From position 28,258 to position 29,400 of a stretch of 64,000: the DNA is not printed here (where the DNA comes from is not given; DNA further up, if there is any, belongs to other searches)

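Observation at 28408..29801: Miniature secretin-like protein and partner translationally coupled to purB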

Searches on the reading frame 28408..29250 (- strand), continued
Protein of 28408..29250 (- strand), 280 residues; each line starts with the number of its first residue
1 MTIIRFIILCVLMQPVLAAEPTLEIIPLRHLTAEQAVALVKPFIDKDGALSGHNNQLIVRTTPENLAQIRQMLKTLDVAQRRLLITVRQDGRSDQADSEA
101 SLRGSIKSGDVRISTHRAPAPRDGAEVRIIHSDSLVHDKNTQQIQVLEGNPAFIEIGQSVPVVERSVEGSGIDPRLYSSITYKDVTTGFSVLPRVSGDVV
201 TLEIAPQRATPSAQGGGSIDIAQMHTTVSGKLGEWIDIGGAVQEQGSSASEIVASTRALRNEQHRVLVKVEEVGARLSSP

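Call 18: find_encoding_contigs(protein=P0113, flank=8000, max_places=3)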
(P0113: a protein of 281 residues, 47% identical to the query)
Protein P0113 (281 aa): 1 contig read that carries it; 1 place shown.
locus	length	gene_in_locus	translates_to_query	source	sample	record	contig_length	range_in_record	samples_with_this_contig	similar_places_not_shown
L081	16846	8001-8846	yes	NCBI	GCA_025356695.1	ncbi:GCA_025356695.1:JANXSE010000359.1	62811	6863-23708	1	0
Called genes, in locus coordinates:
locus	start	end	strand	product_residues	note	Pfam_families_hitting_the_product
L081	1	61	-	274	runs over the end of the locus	PF01226:Form_Nir_trans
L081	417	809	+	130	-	PF01258:zf-dskA_traR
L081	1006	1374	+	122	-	PF00571:CBS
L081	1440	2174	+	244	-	PF13386:DsbD_2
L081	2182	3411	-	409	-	PF01738:DLH (faint), PF06500:FrsA-like, PF02129:Peptidase_S15, PF00561:Abhydrolase_1, PF12146:Hydrolase_4 (weak), PF12697:Abhydrolase_6 (weak), PF00326:Peptidase_S9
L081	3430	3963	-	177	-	PF09523:DUF2390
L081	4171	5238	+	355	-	PF01180:DHO_dh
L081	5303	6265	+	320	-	PF13406:SLT_2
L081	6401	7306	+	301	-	PF01734:Patatin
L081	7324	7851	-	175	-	PF00877:NLPC_P60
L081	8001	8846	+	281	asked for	PF03958:Secretin_N, PF00263:Secretin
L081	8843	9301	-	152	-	PF12850:Metallophos_2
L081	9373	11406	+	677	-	PF00270:DEAD (weak), PF13307:Helicase_C_2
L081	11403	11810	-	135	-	PF06803:DUF1232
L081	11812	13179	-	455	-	PF00919:UPF0004, PF04055:Radical_SAM, PF18693:TRAM_2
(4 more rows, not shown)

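Call 19: find_encoding_contigs(protein=P0082, flank=8000, max_places=2)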
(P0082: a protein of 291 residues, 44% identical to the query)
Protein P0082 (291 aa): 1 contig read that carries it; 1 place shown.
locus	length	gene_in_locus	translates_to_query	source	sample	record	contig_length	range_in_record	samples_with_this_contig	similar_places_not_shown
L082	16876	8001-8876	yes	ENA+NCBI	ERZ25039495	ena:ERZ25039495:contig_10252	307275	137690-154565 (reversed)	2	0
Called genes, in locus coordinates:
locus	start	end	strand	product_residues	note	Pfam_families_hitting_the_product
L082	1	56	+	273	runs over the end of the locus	PF14805:THDPS_N_2, PF00132:Hexapep, PF14602:Hexapep_2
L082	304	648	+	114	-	-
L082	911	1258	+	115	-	PF03960:ArsC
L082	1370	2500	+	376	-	PF01546:Peptidase_M20, PF07687:M20_dimer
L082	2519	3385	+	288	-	PF16811:TAtT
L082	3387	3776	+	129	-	PF03480:DctP (weak)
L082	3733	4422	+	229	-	PF03480:DctP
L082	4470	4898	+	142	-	PF04290:DctQ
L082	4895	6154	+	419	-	PF06808:DctM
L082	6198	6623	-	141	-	-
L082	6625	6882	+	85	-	-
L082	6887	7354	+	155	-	PF00583:Acetyltransf_1, PF13673:Acetyltransf_10, PF13444:Acetyltransf_5 (faint), PF21926:FeeM (faint), PF13508:Acetyltransf_7, PF08445:FR47 (weak)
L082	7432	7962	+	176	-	PF25559:DUF7931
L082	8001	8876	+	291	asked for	PF03958:Secretin_N, PF00263:Secretin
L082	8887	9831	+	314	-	PF10672:Methyltrans_SAM, PF03602:Cons_hypoth95 (weak), PF13847:Methyltransf_31 (weak)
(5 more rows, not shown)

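Call 21: predict_structure(alignment_id=A2)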
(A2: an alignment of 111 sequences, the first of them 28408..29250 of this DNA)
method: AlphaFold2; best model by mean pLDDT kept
length: 280 residues; sequences in the alignment: 111
mean_pLDDT: 64.6   pTM: 0.52
mean pLDDT of the five models: 64.6, 63.9, 63.5, 62.2, 59.9
residues with pLDDT >= 90: 5; 70-90: 135; 50-70: 64; < 50: 76
segments of 3 or more residues with pLDDT < 50: 92-139, 241-262, 276-280
pLDDT, mean of each block of 10 residues (from residue 1): 81 61 81 83 77 84 84 82 83 36 25 28 30 41 84 71 58 60 66 89 79 64 77 80 41 36 70 58
secondary structure, 60 per line:
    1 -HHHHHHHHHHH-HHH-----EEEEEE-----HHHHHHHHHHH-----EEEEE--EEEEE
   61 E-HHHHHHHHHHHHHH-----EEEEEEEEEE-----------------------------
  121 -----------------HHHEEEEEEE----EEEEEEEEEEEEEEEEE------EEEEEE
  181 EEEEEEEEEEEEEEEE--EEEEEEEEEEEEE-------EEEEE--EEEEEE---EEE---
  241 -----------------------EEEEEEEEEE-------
elements in order: H2-12 E22-27 H33-43 E49-53 E56-61 H63-76 E82-91 E141-147 E152-168 E175-196 E199-211 E219-223 E226-231 E235-237 E264-273
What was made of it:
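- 29194..29250 (-): B residues 1-19: predicted Sec signal peptide (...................), not a lipoprotein signal. AF2 predicts a helix at residues 2-12 (call 21).
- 28834..28977 (-): B residues 92-139: lip-equivalent segment. Variable in length, charged and aromatic-poor, with three stretches of conserved alternating hydrophobic/polar positions. AF2 pLDDT below 50 (call 21).
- On Bacterial secretin superfamily: AF2 is uninformative here, with pLDDT below 50 (call 21).
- The monomer model is only moderate (mean pLDDT 64.6), and the lip-equivalent and AHL-replacement segments score below 50 (call 21).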

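Call 25: fold_search(model_id=the predicted structure, library=pdb)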
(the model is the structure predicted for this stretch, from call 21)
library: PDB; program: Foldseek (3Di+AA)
matches with E <= 10: 438; with E <= 0.001: 33
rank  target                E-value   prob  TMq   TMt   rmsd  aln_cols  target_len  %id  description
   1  6w6m_A                3.2e-09  1.00  0.46  0.33  20.3       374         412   15  Single particle cryoEM structure of V. cholerae Type IV competence pilus secretin PilQ (released 2020-10-14)
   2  6q14_B                2.1e-08  1.00  0.40  0.25  21.4       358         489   13  Structure of the Salmonella SPI-1 injectisome NC-base (released 2019-10-23)
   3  6i1y_A                2.2e-08  1.00  0.45  0.27  19.4       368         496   13  Vibrio vulnificus EpsD (released 2019-04-10)
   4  6q14_A                2.4e-08  1.00  0.40  0.25  21.4       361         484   13  Structure of the Salmonella SPI-1 injectisome NC-base (released 2019-10-23)
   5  6pee_A                2.6e-08  1.00  0.39  0.32  21.5       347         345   14  InvG secretin domain beta-barrel from Salmonella SPI-1 injectisome NC-base (released 2019-10-23)
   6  7ah9_5K               6.1e-08  1.00  0.41  0.24  22.7       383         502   10  Substrate-engaged type 3 secretion system needle complex from Salmonella enterica typhimurium - SpaR state 1 (released 2021-03-17)
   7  7ah9_5O               6.5e-08  1.00  0.39  0.24  21.4       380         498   11  Substrate-engaged type 3 secretion system needle complex from Salmonella enterica typhimurium - SpaR state 1 (released 2021-03-17)
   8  7ah9_5C               9.5e-08  1.00  0.38  0.23  23.4       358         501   14  Substrate-engaged type 3 secretion system needle complex from Salmonella enterica typhimurium - SpaR state 1 (released 2021-03-17)
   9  5wq9_A                1.5e-07  1.00  0.43  0.26  22.0       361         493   12  CryoEM structure of type II secretion system secretin GspD G453A mutant in Vibrio cholerae (released 2016-12-28)
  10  5w68_A                1.9e-07  1.00  0.39  0.32  19.7       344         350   15  Type II secretin from Enteropathogenic Escherichia coli - GspD (released 2017-11-15)
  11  9k8v_A                2.0e-07  1.00  0.42  0.32  20.4       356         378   15  Cryo-EM structure of the Type II secretion system protein from Vibrio cholerae (released 2025-10-29)
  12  7ah9_5P               3.3e-07  1.00  0.39  0.24  21.7       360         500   13  Substrate-engaged type 3 secretion system needle complex from Salmonella enterica typhimurium - SpaR state 1 (released 2021-03-17)
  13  5tcr_A                3.5e-07  1.00  0.39  0.25  19.9       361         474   11  Atomic model of the Salmonella SPI-1 type III secretion injectisome basal body proteins InvG, PrgH, and PrgK (released 2016-12-21)
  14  6ve4_A                3.7e-07  1.00  0.39  0.36  17.4       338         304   13  Pentadecameric PilQ from Pseudomonas aeruginosa (released 2020-12-23)
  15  6q15_B                3.7e-07  1.00  0.41  0.24  21.4       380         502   12  Structure of the Salmonella SPI-1 injectisome needle complex (released 2019-10-23)
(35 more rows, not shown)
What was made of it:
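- On Bacterial secretin superfamily: The model has pLDDT 64.6 (calls 21, 25).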

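Call 36: search_solved_structures(query=A2, max_evalue=0.000001, show_alignments=5)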
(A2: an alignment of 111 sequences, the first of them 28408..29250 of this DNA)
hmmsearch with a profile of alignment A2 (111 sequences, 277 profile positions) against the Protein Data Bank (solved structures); distinct sequences matched with E-value up to 0.000001: 7.
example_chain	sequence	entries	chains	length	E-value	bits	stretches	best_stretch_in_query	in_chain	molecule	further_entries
5wln_G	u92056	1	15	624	7.4e-10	41.6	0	58-253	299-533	Type II secretion system protein D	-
6i1x_A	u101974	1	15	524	3.6e-09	39.3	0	56-252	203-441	Type II secretion system protein D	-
6hcg_A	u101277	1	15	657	2.1e-08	36.8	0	54-243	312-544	Type II secretion system protein D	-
7ofh_A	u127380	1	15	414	2.7e-08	36.5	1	34-252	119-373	Virion export protein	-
5zdh_A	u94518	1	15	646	4.1e-08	35.9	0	125-251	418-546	Type II secretion system protein D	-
5w68_A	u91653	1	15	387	4.1e-07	32.6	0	125-251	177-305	Putative type II secretion protein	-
6w6m_A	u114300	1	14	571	9.5e-07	31.4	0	27-251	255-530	Type IV pilus secretin PilQ family protein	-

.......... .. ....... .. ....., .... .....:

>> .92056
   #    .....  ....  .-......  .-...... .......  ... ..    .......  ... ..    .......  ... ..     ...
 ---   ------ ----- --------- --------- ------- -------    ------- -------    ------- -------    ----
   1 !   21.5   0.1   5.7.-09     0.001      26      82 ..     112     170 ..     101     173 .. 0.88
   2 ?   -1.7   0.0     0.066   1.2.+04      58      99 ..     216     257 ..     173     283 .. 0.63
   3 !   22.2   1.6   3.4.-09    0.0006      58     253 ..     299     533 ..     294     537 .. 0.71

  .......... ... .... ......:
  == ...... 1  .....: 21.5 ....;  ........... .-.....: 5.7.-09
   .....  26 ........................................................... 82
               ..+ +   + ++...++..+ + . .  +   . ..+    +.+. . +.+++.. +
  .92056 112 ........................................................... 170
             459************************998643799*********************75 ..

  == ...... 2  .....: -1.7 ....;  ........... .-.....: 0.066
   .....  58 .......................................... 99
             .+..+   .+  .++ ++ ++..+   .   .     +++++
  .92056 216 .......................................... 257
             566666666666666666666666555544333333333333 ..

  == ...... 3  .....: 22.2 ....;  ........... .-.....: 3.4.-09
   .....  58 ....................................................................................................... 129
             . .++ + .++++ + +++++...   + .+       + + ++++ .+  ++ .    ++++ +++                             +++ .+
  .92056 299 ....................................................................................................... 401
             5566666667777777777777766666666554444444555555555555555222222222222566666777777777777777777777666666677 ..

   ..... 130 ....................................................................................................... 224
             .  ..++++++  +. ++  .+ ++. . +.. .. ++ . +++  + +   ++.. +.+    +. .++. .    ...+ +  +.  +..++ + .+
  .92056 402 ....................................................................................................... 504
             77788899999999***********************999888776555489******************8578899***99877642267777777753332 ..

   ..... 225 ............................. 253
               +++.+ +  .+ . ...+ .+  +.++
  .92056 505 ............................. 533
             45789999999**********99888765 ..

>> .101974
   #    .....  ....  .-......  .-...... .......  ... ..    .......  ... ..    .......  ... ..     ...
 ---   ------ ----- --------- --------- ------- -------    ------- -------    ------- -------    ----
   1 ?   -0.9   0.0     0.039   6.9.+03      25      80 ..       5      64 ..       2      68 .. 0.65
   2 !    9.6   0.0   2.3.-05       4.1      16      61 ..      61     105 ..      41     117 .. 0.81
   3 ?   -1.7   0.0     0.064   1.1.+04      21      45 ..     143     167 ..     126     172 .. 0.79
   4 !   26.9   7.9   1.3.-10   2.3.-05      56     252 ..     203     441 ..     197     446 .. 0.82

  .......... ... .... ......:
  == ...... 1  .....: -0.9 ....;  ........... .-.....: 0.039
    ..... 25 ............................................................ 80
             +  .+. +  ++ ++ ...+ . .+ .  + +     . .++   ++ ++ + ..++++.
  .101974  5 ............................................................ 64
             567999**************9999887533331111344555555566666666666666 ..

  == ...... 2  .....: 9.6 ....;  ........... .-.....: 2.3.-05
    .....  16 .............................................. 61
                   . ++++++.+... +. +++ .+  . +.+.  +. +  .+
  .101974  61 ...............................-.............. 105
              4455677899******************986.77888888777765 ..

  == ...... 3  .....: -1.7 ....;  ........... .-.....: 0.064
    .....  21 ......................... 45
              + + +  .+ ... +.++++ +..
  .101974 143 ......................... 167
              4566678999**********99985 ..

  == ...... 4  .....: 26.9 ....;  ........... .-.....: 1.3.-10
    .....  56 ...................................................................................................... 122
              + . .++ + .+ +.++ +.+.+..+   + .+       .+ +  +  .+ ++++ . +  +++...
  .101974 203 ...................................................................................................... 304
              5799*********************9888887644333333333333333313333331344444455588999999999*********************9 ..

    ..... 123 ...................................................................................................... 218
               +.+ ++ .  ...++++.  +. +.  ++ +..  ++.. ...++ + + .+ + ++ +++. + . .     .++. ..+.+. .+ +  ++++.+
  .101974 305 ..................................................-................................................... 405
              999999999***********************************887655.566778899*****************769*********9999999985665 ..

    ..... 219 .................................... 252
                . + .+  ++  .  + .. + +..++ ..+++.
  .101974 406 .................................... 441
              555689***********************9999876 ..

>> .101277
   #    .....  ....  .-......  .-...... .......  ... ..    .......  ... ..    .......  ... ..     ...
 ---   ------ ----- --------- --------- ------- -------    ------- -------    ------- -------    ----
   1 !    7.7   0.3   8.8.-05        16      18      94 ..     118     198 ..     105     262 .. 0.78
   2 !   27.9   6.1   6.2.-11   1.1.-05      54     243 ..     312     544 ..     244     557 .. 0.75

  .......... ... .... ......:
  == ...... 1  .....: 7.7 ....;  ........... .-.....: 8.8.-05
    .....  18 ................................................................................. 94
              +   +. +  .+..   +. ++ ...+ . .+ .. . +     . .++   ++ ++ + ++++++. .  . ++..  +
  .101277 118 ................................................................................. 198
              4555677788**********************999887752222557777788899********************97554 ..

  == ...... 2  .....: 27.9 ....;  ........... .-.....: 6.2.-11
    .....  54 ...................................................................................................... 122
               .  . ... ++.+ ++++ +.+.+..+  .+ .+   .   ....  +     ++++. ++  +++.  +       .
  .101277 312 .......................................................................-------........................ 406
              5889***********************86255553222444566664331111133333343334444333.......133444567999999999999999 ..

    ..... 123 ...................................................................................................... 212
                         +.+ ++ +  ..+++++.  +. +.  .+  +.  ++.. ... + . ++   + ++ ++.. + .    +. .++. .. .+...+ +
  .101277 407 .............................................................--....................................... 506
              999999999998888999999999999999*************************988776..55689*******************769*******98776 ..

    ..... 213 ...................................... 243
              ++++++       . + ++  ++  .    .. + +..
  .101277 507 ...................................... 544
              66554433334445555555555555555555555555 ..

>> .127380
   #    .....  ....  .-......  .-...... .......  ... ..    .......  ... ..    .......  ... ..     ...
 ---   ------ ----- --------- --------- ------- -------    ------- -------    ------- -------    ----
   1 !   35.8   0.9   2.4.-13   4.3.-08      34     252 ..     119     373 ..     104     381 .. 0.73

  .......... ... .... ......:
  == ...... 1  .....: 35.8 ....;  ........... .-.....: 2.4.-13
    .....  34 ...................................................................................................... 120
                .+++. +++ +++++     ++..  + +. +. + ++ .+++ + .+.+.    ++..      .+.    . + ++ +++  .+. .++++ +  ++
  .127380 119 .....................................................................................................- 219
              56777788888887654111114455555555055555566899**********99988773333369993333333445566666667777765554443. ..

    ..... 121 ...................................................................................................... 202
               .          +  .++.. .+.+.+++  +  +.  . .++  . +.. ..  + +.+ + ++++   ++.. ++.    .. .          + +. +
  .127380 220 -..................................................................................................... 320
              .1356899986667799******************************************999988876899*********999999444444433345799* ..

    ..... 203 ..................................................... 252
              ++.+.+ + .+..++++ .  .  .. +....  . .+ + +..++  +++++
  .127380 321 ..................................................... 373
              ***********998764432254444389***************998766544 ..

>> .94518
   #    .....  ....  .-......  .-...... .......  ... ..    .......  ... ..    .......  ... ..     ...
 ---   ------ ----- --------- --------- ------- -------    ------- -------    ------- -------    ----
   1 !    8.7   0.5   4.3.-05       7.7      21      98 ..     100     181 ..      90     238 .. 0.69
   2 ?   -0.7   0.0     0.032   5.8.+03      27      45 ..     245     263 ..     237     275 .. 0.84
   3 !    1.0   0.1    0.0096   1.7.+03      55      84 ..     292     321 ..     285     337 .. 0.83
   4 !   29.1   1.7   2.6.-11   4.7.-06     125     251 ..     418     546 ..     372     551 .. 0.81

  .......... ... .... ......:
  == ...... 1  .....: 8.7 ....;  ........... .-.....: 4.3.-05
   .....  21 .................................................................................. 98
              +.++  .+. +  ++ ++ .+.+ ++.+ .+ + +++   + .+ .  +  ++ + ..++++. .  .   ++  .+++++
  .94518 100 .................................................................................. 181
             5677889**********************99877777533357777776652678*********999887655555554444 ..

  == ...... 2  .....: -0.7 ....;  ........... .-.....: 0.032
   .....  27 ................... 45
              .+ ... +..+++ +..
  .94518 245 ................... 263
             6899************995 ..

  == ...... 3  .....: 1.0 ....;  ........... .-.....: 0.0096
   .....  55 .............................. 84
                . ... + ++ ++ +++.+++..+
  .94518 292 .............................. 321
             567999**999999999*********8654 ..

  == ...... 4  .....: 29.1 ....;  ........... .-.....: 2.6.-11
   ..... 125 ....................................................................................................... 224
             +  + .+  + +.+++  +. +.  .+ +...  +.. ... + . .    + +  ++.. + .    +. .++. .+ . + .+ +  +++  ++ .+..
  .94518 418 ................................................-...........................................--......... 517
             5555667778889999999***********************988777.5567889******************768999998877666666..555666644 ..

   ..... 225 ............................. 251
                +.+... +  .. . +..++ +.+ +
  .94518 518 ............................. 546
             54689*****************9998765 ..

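Call 38: search_protein_representatives(alignment_id=A2)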
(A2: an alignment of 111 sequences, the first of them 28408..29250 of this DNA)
Query: 111 sequences, 277 profile positions. Proteins with E-value up to 0.001 (for the whole library): 7311; up to 1e-10: 2678; up to 1e-30: 1168. The best 150 are listed.
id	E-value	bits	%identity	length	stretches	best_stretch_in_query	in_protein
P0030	2.1e-112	391.1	-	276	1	3-276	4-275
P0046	1.6e-110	385.0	-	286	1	4-277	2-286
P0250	2.1e-110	384.6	-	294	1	6-277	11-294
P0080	1.3e-108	378.7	-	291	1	3-277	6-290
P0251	6.2e-107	373.2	-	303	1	7-277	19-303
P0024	4.2e-106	370.5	-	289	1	6-275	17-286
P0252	1.1e-102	359.3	-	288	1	8-277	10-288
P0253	1.2e-101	355.9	-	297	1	6-277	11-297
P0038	1.3e-99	349.1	-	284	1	5-276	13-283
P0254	6.2e-97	340.4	-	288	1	3-276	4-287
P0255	2.7e-96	338.3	-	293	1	7-277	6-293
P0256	3.5e-96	337.9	-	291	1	4-275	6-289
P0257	4.4e-96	337.6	-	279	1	8-275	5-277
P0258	1.7e-95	335.7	-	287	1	9-277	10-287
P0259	4.6e-95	334.3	-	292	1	7-277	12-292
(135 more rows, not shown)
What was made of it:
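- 28432..28461 (-): B residues 264-273: last outer-barrel strand (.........). The protein ends 7 residues later, so there is no S domain. Family proteins end at the end of the profile (call 38).
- On Bacterial secretin superfamily: Family proteins start within about 20 residues of the profile start (call 38).
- The best 150 are 231-372 aa and nearly all match the profile end to end (call 38). Length and end-to-end profile coverage are conserved over 1168 clusters at 50% identity (call 38).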
